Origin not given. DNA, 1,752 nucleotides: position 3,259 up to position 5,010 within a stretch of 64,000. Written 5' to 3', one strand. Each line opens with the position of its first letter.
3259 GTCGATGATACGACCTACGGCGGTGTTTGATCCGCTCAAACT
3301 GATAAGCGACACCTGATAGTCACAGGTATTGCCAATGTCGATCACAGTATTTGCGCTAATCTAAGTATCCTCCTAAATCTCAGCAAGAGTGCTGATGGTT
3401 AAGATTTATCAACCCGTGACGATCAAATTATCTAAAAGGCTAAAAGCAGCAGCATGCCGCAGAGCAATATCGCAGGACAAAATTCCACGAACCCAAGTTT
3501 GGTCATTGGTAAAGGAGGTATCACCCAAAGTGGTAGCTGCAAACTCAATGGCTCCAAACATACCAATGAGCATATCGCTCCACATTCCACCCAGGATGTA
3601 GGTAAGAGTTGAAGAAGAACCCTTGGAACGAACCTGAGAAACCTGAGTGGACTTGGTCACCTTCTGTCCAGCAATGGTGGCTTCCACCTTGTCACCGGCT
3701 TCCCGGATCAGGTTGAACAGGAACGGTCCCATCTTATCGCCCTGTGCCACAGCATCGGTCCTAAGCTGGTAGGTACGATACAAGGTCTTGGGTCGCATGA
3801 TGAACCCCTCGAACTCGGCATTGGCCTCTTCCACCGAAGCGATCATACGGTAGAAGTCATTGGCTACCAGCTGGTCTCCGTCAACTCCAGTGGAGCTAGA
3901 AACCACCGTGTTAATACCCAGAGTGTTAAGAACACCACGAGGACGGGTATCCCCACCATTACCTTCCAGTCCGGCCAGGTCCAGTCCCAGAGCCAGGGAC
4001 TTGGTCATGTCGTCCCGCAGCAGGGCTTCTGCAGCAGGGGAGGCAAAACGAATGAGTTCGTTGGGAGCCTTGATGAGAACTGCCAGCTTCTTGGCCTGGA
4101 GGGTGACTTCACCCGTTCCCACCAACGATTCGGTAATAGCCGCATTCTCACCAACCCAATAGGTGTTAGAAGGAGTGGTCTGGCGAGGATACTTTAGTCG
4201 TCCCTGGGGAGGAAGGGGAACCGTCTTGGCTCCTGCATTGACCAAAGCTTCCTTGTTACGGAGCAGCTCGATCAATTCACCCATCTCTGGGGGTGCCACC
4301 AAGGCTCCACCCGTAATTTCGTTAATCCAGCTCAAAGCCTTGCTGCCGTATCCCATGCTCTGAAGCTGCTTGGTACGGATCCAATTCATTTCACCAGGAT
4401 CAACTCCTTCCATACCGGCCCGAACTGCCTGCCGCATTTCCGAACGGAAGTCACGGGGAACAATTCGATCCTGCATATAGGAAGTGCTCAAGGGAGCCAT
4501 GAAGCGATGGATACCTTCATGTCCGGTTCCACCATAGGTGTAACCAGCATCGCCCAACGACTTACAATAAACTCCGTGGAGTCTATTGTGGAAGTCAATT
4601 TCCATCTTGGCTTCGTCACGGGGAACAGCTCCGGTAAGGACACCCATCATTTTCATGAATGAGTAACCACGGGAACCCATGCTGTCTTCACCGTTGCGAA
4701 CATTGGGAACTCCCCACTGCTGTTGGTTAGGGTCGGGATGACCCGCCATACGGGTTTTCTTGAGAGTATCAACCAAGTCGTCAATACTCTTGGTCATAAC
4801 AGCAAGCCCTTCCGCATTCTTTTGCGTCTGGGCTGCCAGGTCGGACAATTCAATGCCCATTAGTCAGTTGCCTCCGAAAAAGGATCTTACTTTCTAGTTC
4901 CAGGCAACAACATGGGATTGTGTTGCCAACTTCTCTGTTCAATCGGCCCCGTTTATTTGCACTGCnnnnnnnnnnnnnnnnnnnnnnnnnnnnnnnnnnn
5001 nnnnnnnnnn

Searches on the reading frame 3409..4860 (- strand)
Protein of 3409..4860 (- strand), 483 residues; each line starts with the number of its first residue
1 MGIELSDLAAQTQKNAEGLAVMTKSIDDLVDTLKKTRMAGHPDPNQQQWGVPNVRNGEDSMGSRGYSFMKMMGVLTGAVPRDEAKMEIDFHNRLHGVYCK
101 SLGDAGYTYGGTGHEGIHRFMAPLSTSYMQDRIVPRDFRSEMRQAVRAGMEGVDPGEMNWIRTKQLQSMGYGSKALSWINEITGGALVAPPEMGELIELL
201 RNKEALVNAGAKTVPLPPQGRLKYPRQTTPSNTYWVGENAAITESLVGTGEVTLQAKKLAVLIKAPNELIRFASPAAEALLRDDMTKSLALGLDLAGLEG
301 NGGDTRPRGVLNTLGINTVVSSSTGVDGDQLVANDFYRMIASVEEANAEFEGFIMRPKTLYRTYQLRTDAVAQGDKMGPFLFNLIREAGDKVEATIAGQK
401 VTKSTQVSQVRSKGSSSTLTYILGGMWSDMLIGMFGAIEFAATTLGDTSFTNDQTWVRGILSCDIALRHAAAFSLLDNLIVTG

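Call 22: search_protein_families(library=pfam, proteins=[window:3409-4860:-], max_evalue=0.001)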
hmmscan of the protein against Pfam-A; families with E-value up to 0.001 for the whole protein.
window:3409-4860:- (483 aa): 1 family
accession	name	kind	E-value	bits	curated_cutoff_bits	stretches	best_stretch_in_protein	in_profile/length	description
PF05065.19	Phage_capsid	-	9.7e-33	114.2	24.2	1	184-476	1-278/280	Phage capsid family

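Call 24: search_dna_similar(query=window:3409-4860:-, collection=phages, mode=protein, max_rows=15)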
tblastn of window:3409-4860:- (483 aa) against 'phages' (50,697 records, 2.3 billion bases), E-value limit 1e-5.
Records with a match: 64; places in all: 64; records where one place covers at least 80% of the query: 0.
Best place of each record, by identity: <60% 64.
By first word of the organism name: Burkholderia 15; Xanthomonas 10; Roseobacter 7; Rhodobacter 7; Synechococcus 5; Pseudomonas 5; Yersinia 3; Vibrio 2; Achromobacter 2; Faecalibacterium 1; and 7 more.
By host as written in the record: Burkholderia sp. 9; Xanthomonas campestris pv. campestris GBBC 1419 8; Rhodobacter capsulatus YW1 5; - 4; Roseobacter sp. FZCC0197 3; Yersinia enterocolitica 3; Rhodobacter capsulatus SB1003 2; Burkholderia pseudomallei 2; and 24 more.
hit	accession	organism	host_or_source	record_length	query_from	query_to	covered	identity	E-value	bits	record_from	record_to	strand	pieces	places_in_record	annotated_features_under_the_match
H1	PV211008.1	Roseobacter phage CRP-406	Roseobacter sp. FZCC0037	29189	136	481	72%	25.6%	6e-10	68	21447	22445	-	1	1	major capsid protein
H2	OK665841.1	Burkholderia phage BgVeeders33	Burkholderia gladioli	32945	173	476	63%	29.0%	1e-17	92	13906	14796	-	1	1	major capsid protein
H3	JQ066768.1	Rhodobacter phage RcapNL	Rhodobacter capsulatus SB1003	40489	167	476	64%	28.0%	8e-13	77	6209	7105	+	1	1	HK97 family major capsid protein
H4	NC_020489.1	Rhodobacter phage RcapNL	Rhodobacter capsulatus SB1003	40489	167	476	64%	28.0%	8e-13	77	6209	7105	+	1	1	major head protein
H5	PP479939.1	Faecalibacterium phage Roos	Faecalibacterium sp. FM8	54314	168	481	65%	27.5%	2e-15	86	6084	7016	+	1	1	capsid protein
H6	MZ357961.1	Bacillus phage Flasso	Bacillus cereus MCR1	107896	174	473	62%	28.8%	3e-14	81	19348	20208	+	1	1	major capsid protein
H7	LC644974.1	Komagataeibacter phage phiKM1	Komagataeibacter maltaceti NBRC 14815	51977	173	475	63%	28.0%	3e-10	69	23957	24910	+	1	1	phage capsid protein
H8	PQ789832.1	Burkholderia phage vB_E438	Burkholderia sp.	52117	170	476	64%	26.9%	4e-13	78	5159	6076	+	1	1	major capsid head protein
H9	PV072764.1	Burkholderia phage vB_RY5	Burkholderia sp.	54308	170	476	64%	26.9%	4e-13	78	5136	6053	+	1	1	major capsid head protein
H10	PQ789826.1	Burkholderia phage vB_RY3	Burkholderia sp.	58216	170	476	64%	26.9%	4e-13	78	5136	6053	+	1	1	major capsid head protein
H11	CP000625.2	Burkholderia phage phi644-2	Burkholderia pseudomallei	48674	170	476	64%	26.6%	1e-12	77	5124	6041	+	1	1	gp6, major capsid head protein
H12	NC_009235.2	Burkholderia phage phi644-2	Burkholderia pseudomallei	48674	170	476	64%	26.6%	1e-12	77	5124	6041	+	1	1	gp6, major capsid head protein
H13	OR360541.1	Burkholderia phage phiBtTUL1a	Burkholderia pseudomallei Bp82, ...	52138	170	476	64%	26.6%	1e-12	77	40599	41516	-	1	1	major capsid protein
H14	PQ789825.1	Burkholderia phage vB_SR1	Burkholderia sp.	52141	170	476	64%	26.6%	1e-12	77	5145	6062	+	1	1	major capsid head protein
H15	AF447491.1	Burkholderia phage phiE125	-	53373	170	476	64%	26.6%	1e-12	77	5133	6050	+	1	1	6: gp6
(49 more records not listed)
